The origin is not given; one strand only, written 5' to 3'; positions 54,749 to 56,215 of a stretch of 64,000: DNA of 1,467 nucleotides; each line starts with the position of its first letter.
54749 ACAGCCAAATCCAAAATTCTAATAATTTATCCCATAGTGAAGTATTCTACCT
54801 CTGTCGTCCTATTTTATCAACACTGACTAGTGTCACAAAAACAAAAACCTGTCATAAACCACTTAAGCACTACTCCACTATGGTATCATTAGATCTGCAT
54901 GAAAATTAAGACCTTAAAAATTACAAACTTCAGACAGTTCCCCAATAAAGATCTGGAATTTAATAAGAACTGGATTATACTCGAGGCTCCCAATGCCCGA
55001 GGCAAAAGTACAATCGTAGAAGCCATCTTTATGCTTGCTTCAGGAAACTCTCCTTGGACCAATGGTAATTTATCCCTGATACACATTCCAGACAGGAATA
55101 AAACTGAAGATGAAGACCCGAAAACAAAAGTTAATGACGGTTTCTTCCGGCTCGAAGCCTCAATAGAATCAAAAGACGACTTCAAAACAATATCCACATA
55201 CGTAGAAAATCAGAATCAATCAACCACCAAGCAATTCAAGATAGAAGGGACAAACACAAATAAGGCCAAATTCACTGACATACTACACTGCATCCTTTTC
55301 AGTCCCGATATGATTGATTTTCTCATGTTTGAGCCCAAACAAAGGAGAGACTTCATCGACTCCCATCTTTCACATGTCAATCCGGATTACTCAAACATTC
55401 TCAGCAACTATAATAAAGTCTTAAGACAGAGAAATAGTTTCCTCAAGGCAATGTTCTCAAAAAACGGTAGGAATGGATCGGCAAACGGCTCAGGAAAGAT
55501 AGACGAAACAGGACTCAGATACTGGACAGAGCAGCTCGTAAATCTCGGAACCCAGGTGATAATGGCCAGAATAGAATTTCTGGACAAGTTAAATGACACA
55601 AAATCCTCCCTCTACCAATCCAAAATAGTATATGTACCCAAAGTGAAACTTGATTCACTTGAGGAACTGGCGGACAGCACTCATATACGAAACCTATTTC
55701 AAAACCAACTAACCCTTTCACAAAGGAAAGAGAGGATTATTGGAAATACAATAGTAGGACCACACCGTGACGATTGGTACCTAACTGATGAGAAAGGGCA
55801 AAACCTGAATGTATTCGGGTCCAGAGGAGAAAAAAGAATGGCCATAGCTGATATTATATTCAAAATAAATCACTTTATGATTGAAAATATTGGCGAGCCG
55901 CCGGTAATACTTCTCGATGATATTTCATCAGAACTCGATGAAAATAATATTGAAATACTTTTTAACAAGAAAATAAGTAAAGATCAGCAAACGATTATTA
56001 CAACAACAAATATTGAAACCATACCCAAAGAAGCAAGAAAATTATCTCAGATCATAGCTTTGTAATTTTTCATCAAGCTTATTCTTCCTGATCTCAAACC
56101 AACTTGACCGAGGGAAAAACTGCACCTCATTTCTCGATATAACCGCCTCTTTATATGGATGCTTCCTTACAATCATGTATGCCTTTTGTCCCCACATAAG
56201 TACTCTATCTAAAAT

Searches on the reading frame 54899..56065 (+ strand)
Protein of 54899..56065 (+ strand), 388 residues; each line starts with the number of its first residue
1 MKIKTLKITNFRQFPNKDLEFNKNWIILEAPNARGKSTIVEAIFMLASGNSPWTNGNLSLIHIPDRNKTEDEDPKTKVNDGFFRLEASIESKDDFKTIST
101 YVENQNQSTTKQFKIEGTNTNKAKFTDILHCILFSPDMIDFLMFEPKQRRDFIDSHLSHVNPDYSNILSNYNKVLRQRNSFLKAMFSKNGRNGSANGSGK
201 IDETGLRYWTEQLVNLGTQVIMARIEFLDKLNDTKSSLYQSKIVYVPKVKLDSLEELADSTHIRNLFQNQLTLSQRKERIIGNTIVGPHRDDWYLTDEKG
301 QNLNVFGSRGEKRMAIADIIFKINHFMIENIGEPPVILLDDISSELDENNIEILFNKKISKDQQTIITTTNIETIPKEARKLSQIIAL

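Call 8: search_protein_families(library=ncbifam, proteins=[window:54899-56065:+], max_evalue=0.1)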
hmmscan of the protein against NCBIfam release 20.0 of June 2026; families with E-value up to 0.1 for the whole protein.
window:54899-56065:+ (388 aa): 8 families
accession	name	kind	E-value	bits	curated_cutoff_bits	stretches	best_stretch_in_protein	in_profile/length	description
TIGR00611.2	recf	equivalog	7e-66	222.7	172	1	3-370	1-339/339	DNA replication/repair protein RecF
NF010680.0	PRK14079.1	equivalog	1.3e-41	142.8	386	1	1-370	1-326/349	recombination protein F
NF041760.1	PtuA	equivalog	1.2e-07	31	500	1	2-48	51-97/524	retron Ec78 anti-phage system effector ATPase PtuA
NF002572.0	PRK02224.1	equivalog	0.00012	20.5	1087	1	1-49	1-49/888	DNA double-strand break repair ATPase Rad50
NF003034.1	PRK03918.1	equivalog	0.00024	19.2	700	1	1-45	1-45/878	DNA double-strand break repair ATPase Rad50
NF045487.1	ASRP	equivalog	0.0006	18.5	300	1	17-50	8-41/593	archaea-specific SMC-related protein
NF041035.1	Rad50_Halo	equivalog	0.0088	14.4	1000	1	1-50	1-50/883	DNA double-strand break repair ATPase Rad50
NF007601.2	PRK10247.1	equivalog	0.026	14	292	0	334-367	150-186/204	iron efflux ABC transporter ATP-binding subunit FetA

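Call 33: find_homologous_proteins(query=window:54899-56065:+, max_evalue=1e-20)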
Query window:54899-56065:+ (388 aa): 1950 proteins with E <= 1e-20 among 6511 candidates; the best 120 are listed.
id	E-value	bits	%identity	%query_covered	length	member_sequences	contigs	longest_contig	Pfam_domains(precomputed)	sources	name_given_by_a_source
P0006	7.2e-254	859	100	100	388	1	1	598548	PF13175.13,PF13476.13,PF02463.26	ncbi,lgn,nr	ncbi:DNA replication and repair protein RecF [Candidatus Dojkabacteria bacterium]|nr:DNA replication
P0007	3.4e-150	518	59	100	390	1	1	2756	PF13175.13,PF13476.13,PF02463.26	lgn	-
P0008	5.3e-149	514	58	100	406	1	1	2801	PF13175.13,PF13476.13,PF02463.26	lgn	-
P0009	7.4e-147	507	58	100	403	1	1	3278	PF13175.13,PF13476.13,PF02463.26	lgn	-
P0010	1.1e-130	454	55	100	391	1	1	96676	PF13175.13,PF13476.13,PF13555.13,PF02463.26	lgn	-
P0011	3.3e-129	449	52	100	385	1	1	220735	PF13175.13,PF13476.13,PF02463.26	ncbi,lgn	-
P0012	4.0e-129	449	53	100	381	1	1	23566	PF13175.13,PF13476.13,PF02463.26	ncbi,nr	ncbi:MAG: DNA replication and repair protein RecF [Patescibacteria group bacterium]|nr:DNA replicati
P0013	5.2e-126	439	52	100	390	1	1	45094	PF13514.13,PF13175.13,PF13476.13,PF02463.26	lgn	-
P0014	3.0e-124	433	53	100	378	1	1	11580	PF13514.13,PF13175.13,PF13476.13,PF02463.26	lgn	-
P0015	1.5e-120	421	51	100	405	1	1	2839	PF13514.13,PF13175.13,PF13476.13,PF02463.26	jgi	jgi:DNA replication and repair protein RecF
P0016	5.7e-119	416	48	100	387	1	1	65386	PF13175.13,PF13476.13,PF02463.26,PF13304.13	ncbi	-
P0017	1.2e-118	414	50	100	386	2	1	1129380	PF13514.13,PF13175.13,PF13476.13,PF13555.13,PF02463.26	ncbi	-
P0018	2.0e-115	404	49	100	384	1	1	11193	PF13175.13,PF13476.13,PF02463.26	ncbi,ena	-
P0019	2.2e-113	397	51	97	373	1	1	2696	PF13175.13,PF13476.13,PF02463.26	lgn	-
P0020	1.5e-112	394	48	100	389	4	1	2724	PF13175.13,PF13476.13,PF02463.26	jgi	-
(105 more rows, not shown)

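Call 35: find_encoding_contigs(protein=P0010, flank=8000, max_places=2)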
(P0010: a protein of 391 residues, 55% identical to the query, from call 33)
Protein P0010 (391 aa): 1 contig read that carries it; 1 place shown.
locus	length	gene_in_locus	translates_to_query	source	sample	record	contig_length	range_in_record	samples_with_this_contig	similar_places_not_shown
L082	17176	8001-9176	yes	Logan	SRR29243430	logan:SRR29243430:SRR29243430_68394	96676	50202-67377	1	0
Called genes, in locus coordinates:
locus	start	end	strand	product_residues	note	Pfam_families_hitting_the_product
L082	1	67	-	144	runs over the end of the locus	-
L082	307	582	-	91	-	-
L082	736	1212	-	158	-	-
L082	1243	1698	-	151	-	-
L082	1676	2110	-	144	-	-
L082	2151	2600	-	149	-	-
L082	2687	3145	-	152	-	-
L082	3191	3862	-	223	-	-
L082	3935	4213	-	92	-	-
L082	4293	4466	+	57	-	-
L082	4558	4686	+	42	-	-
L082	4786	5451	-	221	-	-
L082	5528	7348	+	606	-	PF00009:GTP_EFTU, PF01926:MMR_HSR1 (weak), PF16658:RF3_C (weak), PF14492:EFG_III (faint), PF00679:EFG_C, PF06421:LepA_C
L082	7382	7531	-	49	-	-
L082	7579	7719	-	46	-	-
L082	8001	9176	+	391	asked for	PF02463:SMC_N, PF13175:AAA_15, PF13555:AAA_29 (weak), PF13476:AAA_23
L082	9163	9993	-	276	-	-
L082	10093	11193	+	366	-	PF12666:PrgI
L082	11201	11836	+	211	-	PF26593:TraC-like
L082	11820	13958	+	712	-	PF01935:DUF87 (weak), PF12846:AAA_10 (faint), PF19044:P-loop_TraG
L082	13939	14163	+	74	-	-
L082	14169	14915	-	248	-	-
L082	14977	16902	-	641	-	PF00012:HSP70, PF06723:MreB_Mbl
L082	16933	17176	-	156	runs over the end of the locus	PF01025:GrpE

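Call 36: find_encoding_contigs(protein=P0011, flank=8000, max_places=2)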
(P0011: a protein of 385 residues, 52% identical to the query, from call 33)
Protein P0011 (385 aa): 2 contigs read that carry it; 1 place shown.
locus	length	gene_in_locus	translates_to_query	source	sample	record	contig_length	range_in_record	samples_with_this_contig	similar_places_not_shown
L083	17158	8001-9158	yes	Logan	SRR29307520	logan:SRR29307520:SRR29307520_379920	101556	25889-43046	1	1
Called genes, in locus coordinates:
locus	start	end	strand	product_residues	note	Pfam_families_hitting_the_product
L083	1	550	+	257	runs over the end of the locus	-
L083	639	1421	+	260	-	-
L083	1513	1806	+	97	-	PF01649:Ribosomal_S20p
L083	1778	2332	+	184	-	-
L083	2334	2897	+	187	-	-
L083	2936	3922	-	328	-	PF00486:Trans_reg_C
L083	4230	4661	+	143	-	-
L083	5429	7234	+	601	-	PF00009:GTP_EFTU, PF01926:MMR_HSR1 (weak), PF16658:RF3_C (faint), PF00679:EFG_C, PF06421:LepA_C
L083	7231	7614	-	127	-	-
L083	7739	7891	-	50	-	-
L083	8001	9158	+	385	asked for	PF02463:SMC_N, PF13175:AAA_15, PF13476:AAA_23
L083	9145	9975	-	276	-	-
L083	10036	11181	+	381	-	PF12666:PrgI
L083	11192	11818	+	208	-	PF26593:TraC-like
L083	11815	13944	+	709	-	PF03135:CagE_TrbE_VirB (weak), PF01935:DUF87 (weak), PF12846:AAA_10, PF19044:P-loop_TraG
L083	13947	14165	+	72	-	-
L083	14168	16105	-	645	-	PF00012:HSP70, PF06723:MreB_Mbl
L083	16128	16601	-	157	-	PF01025:GrpE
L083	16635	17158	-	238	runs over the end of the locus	PF01628:HrcA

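Call 41: find_encoding_contigs(protein=P0007, flank=8000, max_places=2)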
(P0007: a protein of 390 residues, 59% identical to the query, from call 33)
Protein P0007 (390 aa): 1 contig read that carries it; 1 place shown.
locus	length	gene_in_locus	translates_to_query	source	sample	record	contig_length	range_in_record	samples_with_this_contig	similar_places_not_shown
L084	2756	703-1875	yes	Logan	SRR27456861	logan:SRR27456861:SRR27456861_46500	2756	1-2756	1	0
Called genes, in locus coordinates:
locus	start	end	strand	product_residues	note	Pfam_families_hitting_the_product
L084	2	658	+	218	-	?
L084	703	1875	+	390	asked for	PF02463:SMC_N, PF13175:AAA_15, PF13476:AAA_23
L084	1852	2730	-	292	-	-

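Call 42: find_encoding_contigs(protein=P0008, flank=8000, max_places=2)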
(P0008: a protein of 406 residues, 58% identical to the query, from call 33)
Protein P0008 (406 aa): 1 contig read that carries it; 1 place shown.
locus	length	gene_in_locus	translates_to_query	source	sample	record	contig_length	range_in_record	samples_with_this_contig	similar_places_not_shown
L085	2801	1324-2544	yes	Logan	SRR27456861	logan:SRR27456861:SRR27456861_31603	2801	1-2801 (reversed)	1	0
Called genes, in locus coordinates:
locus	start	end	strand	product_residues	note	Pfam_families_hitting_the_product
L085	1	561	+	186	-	?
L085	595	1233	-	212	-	-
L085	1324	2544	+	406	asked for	PF02463:SMC_N, PF13175:AAA_15, PF13476:AAA_23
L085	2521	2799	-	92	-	?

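Call 43: find_encoding_contigs(protein=P0009, flank=8000, max_places=2)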
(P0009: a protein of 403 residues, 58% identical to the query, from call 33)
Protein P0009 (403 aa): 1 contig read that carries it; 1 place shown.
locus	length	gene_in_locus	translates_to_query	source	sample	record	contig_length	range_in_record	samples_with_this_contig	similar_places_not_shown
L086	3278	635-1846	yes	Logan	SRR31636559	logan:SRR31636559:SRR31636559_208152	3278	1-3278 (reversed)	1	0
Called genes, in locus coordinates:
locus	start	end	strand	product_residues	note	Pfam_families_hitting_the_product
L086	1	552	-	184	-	?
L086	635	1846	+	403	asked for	PF02463:SMC_N, PF13175:AAA_15, PF13476:AAA_23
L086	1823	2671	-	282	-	-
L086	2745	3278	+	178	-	?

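Call 45: find_encoding_contigs(protein=P0012, flank=8000, max_places=1)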
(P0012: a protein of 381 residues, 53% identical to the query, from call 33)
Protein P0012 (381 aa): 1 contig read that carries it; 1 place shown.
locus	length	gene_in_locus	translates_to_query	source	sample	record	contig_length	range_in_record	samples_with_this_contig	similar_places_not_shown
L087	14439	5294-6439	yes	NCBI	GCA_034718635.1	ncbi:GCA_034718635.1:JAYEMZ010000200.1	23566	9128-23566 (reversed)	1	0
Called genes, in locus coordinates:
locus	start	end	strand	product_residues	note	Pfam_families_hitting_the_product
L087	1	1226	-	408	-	PF16697:Yop-YscD_cpl (faint), PF00498:FHA (faint)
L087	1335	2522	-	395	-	PF16697:Yop-YscD_cpl (faint), PF00498:FHA (faint)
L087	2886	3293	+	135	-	-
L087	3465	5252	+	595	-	PF00009:GTP_EFTU, PF03144:GTP_EFTU_D2 (weak), PF16658:RF3_C (weak), PF00679:EFG_C, PF06421:LepA_C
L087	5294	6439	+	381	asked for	PF02463:SMC_N, PF13175:AAA_15, PF13476:AAA_23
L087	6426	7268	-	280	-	-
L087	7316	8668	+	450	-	-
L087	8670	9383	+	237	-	PF26593:TraC-like (weak)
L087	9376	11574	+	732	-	PF03135:CagE_TrbE_VirB, PF01935:DUF87 (weak), PF12846:AAA_10, PF19044:P-loop_TraG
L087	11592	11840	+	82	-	-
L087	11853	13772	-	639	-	PF00012:HSP70, PF06723:MreB_Mbl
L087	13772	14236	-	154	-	PF01025:GrpE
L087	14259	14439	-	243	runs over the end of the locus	PF01628:HrcA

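Call 46: find_encoding_contigs(protein=P0013, flank=8000, max_places=1)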
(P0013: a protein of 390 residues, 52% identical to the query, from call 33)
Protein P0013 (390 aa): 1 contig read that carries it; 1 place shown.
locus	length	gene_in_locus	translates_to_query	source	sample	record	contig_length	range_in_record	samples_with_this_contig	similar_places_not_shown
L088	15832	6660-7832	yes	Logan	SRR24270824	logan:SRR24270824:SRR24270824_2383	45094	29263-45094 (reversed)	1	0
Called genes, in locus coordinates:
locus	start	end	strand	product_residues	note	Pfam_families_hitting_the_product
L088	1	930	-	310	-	?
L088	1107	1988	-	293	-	-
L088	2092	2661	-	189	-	-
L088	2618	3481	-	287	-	-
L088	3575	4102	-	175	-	-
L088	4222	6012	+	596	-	PF00009:GTP_EFTU, PF16658:RF3_C (weak), PF14492:EFG_III (weak), PF00679:EFG_C, PF06421:LepA_C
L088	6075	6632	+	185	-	-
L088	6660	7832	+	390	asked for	PF02463:SMC_N, PF13175:AAA_15, PF13514:AAA_27 (faint), PF13476:AAA_23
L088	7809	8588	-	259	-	-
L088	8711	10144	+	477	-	PF12666:PrgI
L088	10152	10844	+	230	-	PF26593:TraC-like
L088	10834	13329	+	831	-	PF03135:CagE_TrbE_VirB, PF01935:DUF87 (weak), PF12846:AAA_10 (faint), PF19044:P-loop_TraG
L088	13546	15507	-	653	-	PF00012:HSP70, PF06723:MreB_Mbl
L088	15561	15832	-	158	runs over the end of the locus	PF01025:GrpE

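Call 47: find_encoding_contigs(protein=P0017, flank=8000, max_places=1)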
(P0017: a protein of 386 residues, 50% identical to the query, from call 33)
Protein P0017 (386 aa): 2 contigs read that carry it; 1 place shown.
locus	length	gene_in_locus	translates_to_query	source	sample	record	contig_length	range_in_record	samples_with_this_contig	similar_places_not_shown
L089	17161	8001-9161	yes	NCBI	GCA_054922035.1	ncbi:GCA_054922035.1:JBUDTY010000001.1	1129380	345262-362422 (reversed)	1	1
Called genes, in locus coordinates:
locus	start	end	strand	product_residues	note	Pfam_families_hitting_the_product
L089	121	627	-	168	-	PF27226:AF_1845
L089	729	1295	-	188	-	-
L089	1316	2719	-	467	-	-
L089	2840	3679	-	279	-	-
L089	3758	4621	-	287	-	-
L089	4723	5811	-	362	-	PF13207:AAA_17 (weak), PF00406:ADK (weak)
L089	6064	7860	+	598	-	PF00009:GTP_EFTU, PF01926:MMR_HSR1 (faint), PF00679:EFG_C, PF06421:LepA_C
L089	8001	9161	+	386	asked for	PF02463:SMC_N, PF13175:AAA_15, PF13476:AAA_23, PF13514:AAA_27 (weak), PF13555:AAA_29 (faint)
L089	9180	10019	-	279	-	-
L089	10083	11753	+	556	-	PF12666:PrgI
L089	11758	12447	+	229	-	PF26593:TraC-like (weak)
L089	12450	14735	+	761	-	PF03135:CagE_TrbE_VirB, PF19044:P-loop_TraG, PF01935:DUF87 (weak), PF12846:AAA_10 (faint), PF19044:P-loop_TraG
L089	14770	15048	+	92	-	-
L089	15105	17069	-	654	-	PF00012:HSP70, PF06723:MreB_Mbl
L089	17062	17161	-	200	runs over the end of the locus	PF01025:GrpE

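Call 53: search_protein_families(library=pfam, proteins=[L085:595-1233:-, L086:1-552:-, L088:6075-6632:+, L083:7231-7614:-, L083:7739-7891:-, L082:7382-7531:-, L082:7579-7719:-], max_evalue=0.1)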
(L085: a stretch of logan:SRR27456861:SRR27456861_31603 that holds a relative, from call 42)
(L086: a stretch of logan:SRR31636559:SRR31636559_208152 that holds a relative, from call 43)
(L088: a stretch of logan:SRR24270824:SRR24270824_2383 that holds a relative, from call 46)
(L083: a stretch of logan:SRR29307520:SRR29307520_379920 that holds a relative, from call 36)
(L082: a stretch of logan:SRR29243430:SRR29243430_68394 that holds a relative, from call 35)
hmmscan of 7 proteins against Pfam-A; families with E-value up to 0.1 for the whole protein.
L085:595-1233:- (212 aa): 0 families

L086:1-552:- (184 aa): 0 families

L088:6075-6632:+ (185 aa): 0 families

L083:7231-7614:- (127 aa): 0 families

L083:7739-7891:- (50 aa): 0 families

L082:7382-7531:- (49 aa): 0 families

L082:7579-7719:- (46 aa): 0 families

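Call 54: search_protein_families(library=padloc, proteins=[L085:595-1233:-, L088:6075-6632:+, L083:7231-7614:-], max_evalue=0.1)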
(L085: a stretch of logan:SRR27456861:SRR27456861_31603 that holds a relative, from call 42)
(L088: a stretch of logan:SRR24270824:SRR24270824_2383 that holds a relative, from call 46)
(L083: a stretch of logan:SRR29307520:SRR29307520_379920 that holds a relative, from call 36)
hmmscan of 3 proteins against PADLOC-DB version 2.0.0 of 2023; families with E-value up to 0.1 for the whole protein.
L085:595-1233:- (212 aa): 0 families

L088:6075-6632:+ (185 aa): 0 families

L083:7231-7614:- (127 aa): 0 families

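Call 55: search_protein_families(library=phrogs, proteins=[L085:595-1233:-, L088:6075-6632:+, L083:7231-7614:-], max_evalue=0.1)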
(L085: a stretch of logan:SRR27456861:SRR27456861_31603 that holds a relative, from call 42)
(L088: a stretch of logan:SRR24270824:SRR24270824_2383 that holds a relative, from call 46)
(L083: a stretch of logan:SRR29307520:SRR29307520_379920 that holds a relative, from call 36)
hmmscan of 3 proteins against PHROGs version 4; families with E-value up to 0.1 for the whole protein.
L085:595-1233:- (212 aa): 0 families

L088:6075-6632:+ (185 aa): 1 family
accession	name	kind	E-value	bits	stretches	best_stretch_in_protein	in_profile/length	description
phrog_4376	-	unknown function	0.0048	18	1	26-95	34-106/134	-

L083:7231-7614:- (127 aa): 0 families

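Call 69: find_encoding_contigs(protein=P0014, flank=6000, max_places=1)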
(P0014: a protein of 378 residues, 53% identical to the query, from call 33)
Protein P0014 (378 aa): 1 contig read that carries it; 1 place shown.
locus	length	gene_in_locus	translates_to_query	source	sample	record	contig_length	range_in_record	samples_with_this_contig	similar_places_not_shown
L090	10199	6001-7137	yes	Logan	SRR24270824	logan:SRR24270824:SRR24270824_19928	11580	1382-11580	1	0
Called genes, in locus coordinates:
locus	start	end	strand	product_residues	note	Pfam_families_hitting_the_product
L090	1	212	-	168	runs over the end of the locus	-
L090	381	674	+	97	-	PF01649:Ribosomal_S20p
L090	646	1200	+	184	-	-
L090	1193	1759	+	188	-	-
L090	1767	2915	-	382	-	PF00486:Trans_reg_C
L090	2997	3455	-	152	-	PF03449:GreA_GreB_N (weak), PF01272:GreA_GreB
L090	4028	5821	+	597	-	PF00009:GTP_EFTU, PF16658:RF3_C (weak), PF14492:EFG_III (weak), PF00679:EFG_C, PF06421:LepA_C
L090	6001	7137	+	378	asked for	PF02463:SMC_N, PF13175:AAA_15, PF13476:AAA_23, PF13514:AAA_27 (weak)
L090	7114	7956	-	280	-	-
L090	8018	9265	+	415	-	PF12666:PrgI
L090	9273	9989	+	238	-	PF26593:TraC-like (weak)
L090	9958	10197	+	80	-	?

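Call 70: find_encoding_contigs(protein=P0016, flank=6000, max_places=1)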
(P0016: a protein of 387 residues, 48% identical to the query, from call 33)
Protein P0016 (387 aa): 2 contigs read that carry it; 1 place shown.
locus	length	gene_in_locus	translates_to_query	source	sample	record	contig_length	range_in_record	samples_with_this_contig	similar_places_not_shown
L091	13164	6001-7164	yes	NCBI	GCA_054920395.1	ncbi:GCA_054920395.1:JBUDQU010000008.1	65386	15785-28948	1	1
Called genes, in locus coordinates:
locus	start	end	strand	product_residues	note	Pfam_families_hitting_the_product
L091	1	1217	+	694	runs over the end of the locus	PF04932:Wzy_C, PF07719:TPR_2 (faint), PF13181:TPR_8 (faint), PF13428:TPR_14 (faint), PF14559:TPR_19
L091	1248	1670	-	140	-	PF00041:fn3 (weak), PF16656:Pur_ac_phosph_N (weak)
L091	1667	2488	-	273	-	PF05345:He_PIG (weak)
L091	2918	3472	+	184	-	-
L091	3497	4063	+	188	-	-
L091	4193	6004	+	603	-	PF00009:GTP_EFTU, PF01926:MMR_HSR1 (faint), PF03144:GTP_EFTU_D2 (weak), PF14492:EFG_III (faint), PF00679:EFG_C, PF06421:LepA_C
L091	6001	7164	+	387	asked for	PF02463:SMC_N, PF13175:AAA_15, PF13476:AAA_23, PF13304:AAA_21 (faint)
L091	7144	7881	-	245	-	-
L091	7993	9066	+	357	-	PF12666:PrgI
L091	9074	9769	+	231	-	PF26593:TraC-like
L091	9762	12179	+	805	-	PF03135:CagE_TrbE_VirB, PF01935:DUF87 (weak), PF12846:AAA_10 (faint), PF19044:P-loop_TraG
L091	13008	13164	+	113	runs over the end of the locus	PF00825:Ribonuclease_P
